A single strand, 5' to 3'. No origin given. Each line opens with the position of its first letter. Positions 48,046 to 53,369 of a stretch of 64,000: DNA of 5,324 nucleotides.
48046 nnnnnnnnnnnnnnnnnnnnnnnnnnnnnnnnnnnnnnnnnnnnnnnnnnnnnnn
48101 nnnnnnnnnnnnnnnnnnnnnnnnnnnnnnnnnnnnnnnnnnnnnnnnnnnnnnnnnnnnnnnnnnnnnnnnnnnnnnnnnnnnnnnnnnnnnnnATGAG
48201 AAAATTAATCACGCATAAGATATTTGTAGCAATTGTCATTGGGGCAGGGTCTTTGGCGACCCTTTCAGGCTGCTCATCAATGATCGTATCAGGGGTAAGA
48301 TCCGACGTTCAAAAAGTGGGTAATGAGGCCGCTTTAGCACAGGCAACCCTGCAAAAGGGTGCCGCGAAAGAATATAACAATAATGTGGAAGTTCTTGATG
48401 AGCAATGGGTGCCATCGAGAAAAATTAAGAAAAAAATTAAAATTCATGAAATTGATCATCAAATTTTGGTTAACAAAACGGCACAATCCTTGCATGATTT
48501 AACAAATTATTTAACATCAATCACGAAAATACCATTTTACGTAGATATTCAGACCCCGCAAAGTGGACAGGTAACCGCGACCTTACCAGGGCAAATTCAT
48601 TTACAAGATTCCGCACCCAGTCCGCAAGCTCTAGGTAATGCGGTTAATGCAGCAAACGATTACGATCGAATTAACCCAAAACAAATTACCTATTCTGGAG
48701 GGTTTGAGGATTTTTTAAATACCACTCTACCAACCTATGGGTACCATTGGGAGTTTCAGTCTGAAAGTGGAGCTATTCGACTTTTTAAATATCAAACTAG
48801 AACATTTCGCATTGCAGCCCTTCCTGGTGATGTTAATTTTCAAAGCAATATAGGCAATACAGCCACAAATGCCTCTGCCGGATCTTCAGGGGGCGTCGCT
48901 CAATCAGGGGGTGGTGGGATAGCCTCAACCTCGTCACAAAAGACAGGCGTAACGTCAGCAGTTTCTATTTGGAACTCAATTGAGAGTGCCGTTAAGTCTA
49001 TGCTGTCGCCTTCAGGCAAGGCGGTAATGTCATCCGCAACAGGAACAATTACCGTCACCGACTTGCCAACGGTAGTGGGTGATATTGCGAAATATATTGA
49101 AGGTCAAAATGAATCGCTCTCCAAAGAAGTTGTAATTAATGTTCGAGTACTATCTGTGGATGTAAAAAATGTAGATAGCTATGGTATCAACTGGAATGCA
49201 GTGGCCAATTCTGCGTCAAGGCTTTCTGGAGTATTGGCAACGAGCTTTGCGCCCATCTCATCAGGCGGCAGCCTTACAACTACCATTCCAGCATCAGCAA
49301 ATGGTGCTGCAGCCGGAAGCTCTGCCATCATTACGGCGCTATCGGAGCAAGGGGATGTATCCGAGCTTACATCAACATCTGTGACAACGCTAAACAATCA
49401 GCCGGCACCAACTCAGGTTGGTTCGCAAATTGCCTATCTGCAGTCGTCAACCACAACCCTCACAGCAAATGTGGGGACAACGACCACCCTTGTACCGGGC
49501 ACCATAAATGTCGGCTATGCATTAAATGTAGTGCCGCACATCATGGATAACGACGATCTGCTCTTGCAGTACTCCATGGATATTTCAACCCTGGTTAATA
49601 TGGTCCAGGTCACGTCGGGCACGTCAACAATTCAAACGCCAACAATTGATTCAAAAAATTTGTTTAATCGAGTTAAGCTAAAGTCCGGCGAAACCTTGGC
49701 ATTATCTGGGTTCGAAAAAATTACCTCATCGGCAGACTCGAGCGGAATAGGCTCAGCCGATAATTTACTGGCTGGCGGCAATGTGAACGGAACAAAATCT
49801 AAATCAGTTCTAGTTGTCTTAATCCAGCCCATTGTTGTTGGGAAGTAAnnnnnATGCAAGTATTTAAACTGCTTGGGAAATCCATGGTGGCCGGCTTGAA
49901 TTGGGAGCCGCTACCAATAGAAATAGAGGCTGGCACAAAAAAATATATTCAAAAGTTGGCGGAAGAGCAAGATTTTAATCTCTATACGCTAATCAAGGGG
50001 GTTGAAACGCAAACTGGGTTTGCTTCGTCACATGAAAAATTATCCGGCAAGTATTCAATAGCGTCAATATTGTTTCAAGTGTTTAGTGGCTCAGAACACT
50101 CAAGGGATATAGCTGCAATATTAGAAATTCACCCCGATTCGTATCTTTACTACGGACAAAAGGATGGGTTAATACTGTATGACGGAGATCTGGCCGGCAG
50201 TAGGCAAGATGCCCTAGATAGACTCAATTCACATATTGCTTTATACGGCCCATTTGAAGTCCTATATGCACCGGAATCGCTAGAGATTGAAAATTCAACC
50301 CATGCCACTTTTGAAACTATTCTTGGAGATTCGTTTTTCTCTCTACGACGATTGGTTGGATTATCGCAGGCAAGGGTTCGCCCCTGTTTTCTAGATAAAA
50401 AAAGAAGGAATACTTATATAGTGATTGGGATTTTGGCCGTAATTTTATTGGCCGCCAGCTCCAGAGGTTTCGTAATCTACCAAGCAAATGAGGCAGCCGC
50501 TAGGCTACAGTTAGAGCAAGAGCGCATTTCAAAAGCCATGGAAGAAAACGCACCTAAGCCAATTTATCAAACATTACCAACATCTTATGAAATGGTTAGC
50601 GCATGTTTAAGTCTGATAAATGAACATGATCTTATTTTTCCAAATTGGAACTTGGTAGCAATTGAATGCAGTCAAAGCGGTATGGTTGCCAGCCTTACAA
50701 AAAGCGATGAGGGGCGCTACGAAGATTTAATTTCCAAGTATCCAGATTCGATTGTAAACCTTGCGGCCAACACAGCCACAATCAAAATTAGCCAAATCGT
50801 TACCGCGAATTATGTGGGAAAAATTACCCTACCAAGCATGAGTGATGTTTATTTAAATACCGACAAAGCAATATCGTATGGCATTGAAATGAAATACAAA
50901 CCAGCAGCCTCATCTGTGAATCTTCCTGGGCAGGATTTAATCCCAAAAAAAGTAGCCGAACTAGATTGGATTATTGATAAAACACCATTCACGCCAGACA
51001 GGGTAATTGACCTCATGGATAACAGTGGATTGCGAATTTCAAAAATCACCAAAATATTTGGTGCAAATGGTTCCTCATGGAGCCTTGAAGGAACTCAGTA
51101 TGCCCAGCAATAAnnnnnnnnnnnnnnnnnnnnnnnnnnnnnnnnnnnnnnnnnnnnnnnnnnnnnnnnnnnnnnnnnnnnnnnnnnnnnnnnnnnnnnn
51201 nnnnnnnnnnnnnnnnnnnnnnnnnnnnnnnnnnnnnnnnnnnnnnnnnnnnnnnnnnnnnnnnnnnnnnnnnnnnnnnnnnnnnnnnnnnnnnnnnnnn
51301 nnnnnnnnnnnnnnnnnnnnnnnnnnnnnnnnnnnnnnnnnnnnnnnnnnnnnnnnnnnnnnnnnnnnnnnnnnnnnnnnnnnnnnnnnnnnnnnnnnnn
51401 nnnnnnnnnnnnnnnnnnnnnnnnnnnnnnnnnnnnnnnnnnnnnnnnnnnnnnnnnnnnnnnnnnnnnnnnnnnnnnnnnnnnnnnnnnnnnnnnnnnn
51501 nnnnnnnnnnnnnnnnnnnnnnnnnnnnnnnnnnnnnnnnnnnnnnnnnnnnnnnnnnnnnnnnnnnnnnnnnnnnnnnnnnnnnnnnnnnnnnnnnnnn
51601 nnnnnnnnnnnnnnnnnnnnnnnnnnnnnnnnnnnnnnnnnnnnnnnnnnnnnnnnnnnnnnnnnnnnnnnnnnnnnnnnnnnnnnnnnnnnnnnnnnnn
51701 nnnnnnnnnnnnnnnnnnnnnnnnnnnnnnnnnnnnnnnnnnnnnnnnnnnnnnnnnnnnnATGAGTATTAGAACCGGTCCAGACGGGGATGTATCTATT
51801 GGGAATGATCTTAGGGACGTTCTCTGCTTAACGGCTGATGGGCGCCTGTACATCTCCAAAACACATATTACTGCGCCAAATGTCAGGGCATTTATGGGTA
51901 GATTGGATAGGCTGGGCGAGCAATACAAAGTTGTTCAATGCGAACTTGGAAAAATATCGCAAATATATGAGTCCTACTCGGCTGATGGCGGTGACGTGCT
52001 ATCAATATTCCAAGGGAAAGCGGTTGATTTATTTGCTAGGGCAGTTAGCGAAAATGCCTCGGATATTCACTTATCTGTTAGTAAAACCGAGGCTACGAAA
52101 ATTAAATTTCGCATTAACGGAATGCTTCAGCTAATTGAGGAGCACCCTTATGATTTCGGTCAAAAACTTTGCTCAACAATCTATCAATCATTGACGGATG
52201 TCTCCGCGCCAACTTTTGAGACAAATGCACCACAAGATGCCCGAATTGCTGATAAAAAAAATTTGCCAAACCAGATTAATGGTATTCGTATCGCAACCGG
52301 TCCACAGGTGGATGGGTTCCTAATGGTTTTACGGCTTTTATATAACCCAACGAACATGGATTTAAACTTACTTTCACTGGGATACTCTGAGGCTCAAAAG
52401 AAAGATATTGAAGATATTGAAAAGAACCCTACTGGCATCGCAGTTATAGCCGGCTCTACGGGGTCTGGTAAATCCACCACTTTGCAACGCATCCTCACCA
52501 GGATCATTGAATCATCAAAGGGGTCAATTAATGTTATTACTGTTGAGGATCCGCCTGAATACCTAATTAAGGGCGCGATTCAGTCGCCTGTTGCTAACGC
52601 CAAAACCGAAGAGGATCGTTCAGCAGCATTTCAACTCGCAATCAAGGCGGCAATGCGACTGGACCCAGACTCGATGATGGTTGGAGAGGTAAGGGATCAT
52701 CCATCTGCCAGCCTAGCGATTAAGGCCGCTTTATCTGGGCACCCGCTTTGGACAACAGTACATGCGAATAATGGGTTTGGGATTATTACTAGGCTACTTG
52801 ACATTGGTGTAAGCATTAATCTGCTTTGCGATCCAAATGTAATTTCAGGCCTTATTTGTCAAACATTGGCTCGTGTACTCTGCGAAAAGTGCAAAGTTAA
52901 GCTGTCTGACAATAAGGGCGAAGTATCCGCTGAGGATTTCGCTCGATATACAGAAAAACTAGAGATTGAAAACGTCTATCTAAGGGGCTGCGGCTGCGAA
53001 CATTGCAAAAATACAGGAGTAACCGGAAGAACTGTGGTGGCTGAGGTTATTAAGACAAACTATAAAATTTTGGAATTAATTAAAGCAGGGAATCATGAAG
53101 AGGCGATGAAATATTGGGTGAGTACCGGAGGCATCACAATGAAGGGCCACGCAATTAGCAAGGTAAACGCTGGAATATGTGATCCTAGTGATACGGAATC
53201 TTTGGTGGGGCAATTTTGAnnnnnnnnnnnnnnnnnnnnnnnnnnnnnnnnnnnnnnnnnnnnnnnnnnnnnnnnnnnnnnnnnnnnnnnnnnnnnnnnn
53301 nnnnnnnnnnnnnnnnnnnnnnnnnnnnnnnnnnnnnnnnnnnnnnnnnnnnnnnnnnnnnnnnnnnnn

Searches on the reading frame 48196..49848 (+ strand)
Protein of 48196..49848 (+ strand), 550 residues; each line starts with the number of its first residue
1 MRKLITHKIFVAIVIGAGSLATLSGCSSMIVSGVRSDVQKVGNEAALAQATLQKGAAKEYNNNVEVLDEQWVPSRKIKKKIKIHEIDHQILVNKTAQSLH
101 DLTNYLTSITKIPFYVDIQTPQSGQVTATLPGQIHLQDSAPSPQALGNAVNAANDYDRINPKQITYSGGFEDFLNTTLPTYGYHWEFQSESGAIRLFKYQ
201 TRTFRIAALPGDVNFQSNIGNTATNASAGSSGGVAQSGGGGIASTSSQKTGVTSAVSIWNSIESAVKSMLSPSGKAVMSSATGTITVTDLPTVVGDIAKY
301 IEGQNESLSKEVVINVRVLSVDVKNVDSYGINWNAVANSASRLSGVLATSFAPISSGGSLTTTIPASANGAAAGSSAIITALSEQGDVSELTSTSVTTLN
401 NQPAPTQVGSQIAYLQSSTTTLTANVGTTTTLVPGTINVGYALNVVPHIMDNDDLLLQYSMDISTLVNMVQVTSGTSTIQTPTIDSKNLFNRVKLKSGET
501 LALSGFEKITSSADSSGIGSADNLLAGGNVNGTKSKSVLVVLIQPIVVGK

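Call 19: search_protein_families(library=phrogs, proteins=[window:48196-49848:+], max_evalue=0.00001)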
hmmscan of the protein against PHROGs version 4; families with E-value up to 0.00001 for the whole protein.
window:48196-49848:+ (550 aa): 1 family
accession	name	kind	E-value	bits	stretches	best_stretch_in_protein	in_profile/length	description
phrog_1012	-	head and packaging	9.8e-12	45.3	1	308-548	176-400/403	assembly (protein IV of M13)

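Call 21: search_protein_families(library=pfam, proteins=[window:48196-49848:+], max_evalue=0.001)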
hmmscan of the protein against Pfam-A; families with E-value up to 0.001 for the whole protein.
window:48196-49848:+ (550 aa): 2 families
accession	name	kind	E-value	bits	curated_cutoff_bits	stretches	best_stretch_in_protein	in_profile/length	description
PF00263.26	Secretin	-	5.3e-18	65.6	27.5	1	381-548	1-168/169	Bacterial type II and III secretion system protein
PF07655.18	Secretin_N_2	-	1.5e-08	35.5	23.4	1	201-283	1-91/91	Secretin N-terminal domain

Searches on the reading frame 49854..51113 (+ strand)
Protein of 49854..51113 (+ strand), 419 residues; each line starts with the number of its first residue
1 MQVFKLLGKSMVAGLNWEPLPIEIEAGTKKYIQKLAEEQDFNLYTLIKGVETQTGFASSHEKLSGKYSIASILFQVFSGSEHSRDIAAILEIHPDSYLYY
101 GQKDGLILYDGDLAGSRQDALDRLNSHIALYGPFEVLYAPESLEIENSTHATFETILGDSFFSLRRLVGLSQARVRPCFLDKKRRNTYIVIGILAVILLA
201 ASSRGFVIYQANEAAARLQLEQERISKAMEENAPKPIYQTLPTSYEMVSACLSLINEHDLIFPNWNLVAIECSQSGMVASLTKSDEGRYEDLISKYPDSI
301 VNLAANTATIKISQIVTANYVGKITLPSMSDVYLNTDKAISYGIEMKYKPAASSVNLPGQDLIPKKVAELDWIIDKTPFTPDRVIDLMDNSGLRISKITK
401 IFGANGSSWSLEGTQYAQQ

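Call 19: search_protein_families(library=phrogs, proteins=[window:49854-51113:+], max_evalue=0.00001)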
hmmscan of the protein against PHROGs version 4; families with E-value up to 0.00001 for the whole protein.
window:49854-51113:+ (419 aa): 0 families

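Call 21: search_protein_families(library=pfam, proteins=[window:49854-51113:+], max_evalue=0.001)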
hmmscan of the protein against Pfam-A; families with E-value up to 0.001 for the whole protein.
window:49854-51113:+ (419 aa): 1 family
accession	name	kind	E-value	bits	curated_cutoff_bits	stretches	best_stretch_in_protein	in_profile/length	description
PF06864.17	PAP_PilO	-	6.6e-25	88.3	26.7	1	11-417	1-419/419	Pilin accessory protein (PilO)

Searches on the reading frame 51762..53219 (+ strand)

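Call 19: search_protein_families(library=phrogs, proteins=[window:51762-53219:+], max_evalue=0.00001)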
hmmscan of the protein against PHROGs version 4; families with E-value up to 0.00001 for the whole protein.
window:51762-53219:+ (485 aa): 2 families
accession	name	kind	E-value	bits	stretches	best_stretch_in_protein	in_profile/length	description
phrog_19065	-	unknown function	1.1e-100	338.8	1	17-473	19-480/522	-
phrog_26606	-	unknown function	1e-29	104.6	1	84-356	3-255/323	-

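Call 21: search_protein_families(library=pfam, proteins=[window:51762-53219:+], max_evalue=0.001)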
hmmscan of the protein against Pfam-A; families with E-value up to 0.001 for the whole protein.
window:51762-53219:+ (485 aa): 4 families
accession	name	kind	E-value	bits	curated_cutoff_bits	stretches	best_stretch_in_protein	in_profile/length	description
PF00437.27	T2SSE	-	4e-75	253.2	24.9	1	91-472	16-362/370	Type II/IV secretion system protein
PF25199.1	nSTAND_NTPase5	-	0.00015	22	34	1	216-264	32-79/145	Novel STAND NTPase 5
PF17026.10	zf-RRPl_C4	-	0.00019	22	28.9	1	366-420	47-91/108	Putative ribonucleoprotein zinc-finger pf C4 type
PF01935.23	DUF87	-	0.00069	20.2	23.2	0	229-256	28-55/220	Helicase HerA, central domain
